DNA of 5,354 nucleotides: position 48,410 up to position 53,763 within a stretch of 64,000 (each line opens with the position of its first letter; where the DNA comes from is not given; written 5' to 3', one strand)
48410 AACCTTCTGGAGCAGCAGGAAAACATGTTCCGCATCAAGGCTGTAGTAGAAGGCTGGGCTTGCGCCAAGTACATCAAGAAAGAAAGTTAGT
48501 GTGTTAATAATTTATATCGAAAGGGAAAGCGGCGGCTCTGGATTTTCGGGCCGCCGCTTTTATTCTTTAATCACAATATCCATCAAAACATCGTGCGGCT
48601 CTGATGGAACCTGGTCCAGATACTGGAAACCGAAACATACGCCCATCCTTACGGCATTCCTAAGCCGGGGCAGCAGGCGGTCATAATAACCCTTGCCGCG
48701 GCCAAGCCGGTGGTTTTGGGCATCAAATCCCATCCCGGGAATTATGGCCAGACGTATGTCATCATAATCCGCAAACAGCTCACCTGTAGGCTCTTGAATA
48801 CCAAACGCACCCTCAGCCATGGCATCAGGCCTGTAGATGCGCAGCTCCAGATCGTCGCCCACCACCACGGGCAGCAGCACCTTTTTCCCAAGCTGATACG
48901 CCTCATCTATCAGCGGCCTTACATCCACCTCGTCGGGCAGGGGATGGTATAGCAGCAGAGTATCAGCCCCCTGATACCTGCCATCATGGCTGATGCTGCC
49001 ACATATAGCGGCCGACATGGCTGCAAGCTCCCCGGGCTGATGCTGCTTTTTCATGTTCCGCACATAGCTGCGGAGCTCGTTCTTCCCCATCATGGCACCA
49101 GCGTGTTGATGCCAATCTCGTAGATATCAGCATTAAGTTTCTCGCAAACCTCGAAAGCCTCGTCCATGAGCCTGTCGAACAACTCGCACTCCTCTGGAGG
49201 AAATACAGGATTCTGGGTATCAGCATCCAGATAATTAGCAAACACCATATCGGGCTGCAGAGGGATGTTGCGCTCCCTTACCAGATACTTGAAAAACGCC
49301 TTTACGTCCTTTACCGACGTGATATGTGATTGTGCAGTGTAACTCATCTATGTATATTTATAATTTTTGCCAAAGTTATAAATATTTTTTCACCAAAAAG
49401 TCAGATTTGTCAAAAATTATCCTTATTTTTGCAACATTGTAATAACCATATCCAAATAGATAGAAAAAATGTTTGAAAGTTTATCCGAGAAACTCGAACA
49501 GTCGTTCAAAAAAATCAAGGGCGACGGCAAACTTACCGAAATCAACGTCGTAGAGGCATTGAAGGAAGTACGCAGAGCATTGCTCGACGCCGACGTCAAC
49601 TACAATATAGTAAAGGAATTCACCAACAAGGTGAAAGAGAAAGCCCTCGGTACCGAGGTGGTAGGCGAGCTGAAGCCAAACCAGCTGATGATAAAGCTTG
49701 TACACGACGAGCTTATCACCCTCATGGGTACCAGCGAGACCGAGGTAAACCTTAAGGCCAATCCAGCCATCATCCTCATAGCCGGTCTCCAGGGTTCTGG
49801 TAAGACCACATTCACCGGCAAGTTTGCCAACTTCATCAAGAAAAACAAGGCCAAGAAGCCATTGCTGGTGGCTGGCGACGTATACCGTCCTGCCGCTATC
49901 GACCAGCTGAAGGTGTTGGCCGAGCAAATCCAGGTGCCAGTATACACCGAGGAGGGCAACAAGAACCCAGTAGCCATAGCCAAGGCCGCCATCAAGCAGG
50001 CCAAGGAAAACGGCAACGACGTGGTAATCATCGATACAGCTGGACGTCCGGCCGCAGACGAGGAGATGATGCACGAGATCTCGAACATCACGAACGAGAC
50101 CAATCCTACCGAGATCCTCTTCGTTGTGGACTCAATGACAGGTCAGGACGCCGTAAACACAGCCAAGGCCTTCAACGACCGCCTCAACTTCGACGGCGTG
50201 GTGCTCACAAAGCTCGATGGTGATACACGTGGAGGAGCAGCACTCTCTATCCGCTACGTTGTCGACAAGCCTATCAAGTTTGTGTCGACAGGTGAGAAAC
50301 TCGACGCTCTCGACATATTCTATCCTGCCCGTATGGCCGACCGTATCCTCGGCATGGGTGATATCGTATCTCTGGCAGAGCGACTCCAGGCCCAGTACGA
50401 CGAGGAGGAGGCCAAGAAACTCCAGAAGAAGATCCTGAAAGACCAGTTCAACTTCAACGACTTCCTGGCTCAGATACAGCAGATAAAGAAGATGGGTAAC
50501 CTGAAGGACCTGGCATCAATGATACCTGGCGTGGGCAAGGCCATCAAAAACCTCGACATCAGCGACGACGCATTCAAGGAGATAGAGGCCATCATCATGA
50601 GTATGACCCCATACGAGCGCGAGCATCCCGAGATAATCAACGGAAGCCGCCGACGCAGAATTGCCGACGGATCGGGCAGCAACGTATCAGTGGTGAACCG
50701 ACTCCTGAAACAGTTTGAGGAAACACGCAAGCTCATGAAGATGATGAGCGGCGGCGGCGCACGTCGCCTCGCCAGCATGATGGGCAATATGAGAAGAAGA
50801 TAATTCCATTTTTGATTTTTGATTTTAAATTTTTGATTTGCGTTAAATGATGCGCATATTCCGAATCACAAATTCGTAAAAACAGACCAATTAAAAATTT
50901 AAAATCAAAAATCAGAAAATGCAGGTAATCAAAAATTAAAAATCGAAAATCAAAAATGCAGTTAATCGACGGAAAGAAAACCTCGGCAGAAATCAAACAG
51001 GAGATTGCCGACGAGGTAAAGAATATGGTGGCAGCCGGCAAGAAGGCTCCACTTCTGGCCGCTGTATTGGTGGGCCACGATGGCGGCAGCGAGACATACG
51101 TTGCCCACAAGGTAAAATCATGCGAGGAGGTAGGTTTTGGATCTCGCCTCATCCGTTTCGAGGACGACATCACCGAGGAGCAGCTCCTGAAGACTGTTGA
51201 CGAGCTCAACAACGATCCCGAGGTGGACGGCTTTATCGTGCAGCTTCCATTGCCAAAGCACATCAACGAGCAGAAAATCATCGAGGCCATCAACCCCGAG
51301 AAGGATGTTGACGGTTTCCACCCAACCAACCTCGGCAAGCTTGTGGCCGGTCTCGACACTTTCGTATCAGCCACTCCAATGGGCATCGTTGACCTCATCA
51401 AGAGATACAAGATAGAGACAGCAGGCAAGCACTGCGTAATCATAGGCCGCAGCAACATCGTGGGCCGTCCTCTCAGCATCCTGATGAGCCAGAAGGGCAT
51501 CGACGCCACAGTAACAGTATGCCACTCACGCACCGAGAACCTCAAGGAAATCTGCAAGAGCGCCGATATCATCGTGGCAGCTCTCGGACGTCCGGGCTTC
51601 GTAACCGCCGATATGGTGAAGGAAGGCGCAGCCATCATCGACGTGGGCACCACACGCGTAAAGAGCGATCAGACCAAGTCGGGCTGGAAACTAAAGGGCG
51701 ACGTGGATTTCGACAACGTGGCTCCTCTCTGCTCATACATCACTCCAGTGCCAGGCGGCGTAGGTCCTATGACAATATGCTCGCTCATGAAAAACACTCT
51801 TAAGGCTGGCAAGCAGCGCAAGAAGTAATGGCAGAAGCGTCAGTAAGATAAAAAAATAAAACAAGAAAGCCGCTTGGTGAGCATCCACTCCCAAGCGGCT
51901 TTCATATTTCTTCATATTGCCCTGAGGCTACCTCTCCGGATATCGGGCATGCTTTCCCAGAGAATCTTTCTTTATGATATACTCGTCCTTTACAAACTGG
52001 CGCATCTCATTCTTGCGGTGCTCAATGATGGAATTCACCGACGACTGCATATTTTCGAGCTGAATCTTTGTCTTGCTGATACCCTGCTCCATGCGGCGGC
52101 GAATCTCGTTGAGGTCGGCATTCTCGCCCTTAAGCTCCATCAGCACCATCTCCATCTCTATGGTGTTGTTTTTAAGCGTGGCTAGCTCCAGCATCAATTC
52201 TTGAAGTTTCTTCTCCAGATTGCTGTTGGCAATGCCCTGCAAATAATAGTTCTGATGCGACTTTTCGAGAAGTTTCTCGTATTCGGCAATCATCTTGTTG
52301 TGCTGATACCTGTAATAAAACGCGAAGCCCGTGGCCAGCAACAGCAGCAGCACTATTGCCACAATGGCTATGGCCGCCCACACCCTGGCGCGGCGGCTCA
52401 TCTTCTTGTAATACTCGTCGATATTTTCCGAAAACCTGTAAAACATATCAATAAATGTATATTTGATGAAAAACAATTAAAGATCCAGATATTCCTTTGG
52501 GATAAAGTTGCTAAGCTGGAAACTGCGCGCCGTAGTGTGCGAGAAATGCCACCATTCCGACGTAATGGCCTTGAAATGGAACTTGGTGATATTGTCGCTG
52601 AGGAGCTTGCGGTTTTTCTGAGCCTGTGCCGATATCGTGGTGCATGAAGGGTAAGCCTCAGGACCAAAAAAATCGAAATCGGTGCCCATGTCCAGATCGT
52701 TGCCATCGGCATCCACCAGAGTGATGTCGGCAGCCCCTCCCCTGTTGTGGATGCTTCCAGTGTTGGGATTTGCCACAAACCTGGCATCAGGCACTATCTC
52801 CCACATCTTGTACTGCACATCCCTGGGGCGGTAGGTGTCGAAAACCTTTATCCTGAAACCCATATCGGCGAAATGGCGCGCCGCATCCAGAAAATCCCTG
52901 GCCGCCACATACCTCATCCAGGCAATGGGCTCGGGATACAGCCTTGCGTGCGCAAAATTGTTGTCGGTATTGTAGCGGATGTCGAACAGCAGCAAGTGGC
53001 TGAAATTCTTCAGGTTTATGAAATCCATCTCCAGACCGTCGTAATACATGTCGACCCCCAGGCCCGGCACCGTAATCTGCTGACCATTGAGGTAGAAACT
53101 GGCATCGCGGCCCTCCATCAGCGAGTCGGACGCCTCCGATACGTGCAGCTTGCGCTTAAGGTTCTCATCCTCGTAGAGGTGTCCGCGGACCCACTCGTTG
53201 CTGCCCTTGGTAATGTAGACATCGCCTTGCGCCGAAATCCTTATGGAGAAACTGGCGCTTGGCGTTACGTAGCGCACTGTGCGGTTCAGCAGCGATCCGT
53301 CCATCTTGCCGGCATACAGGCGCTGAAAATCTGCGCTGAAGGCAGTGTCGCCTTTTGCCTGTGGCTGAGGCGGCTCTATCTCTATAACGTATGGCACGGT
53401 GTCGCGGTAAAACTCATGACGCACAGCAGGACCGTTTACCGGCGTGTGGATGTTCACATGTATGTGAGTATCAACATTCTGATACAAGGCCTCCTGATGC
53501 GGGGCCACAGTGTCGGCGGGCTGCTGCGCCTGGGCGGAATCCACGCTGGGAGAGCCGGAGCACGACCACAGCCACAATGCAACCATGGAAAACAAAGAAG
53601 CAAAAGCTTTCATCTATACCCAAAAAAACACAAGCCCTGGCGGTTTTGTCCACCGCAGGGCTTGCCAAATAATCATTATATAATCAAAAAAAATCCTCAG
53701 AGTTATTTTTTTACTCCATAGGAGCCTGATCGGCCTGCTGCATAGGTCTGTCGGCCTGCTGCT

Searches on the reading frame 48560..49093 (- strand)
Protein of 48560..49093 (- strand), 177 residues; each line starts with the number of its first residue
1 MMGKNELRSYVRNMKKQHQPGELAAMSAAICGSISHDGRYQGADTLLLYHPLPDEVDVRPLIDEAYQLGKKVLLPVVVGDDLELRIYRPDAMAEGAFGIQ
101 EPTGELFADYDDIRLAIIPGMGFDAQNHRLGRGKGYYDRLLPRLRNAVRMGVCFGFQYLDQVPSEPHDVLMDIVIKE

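Call 29: search_protein_families(library=pfam, proteins=[window:48560-49093:-], max_evalue=0.00001)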
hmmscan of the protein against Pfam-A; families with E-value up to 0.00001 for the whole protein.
window:48560-49093:- (177 aa): 1 family
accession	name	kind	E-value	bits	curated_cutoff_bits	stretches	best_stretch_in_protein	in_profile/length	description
PF01812.26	5-FTHF_cyc-lig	-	1.2e-33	117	27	1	4-176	1-185/186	5-formyltetrahydrofolate cyclo-ligase family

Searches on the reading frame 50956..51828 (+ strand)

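Call 29: search_protein_families(library=pfam, proteins=[window:50956-51828:+], max_evalue=0.00001)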
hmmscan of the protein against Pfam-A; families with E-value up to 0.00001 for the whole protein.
window:50956-51828:+ (290 aa): 2 families
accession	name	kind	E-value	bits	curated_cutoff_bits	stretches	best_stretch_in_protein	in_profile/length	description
PF02882.25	THF_DHG_CYH_C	-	1.4e-66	223.2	27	1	122-288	1-159/160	Tetrahydrofolate dehydrogenase/cyclohydrolase, NAD(P)-binding domain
PF00763.28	THF_DHG_CYH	-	5.2e-42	143.2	32.8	1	4-119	1-115/115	Tetrahydrofolate dehydrogenase/cyclohydrolase, catalytic domain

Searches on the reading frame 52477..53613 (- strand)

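Call 74: search_protein_families(library=pfam, proteins=[window:52477-53613:-], max_evalue=0.000001)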
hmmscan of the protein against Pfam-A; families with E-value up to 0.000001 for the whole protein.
window:52477-53613:- (378 aa): 1 family
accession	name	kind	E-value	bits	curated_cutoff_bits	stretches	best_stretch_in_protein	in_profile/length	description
PF01427.22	Peptidase_M15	-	3.7e-26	92.6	27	1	197-362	4-187/199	D-ala-D-ala dipeptidase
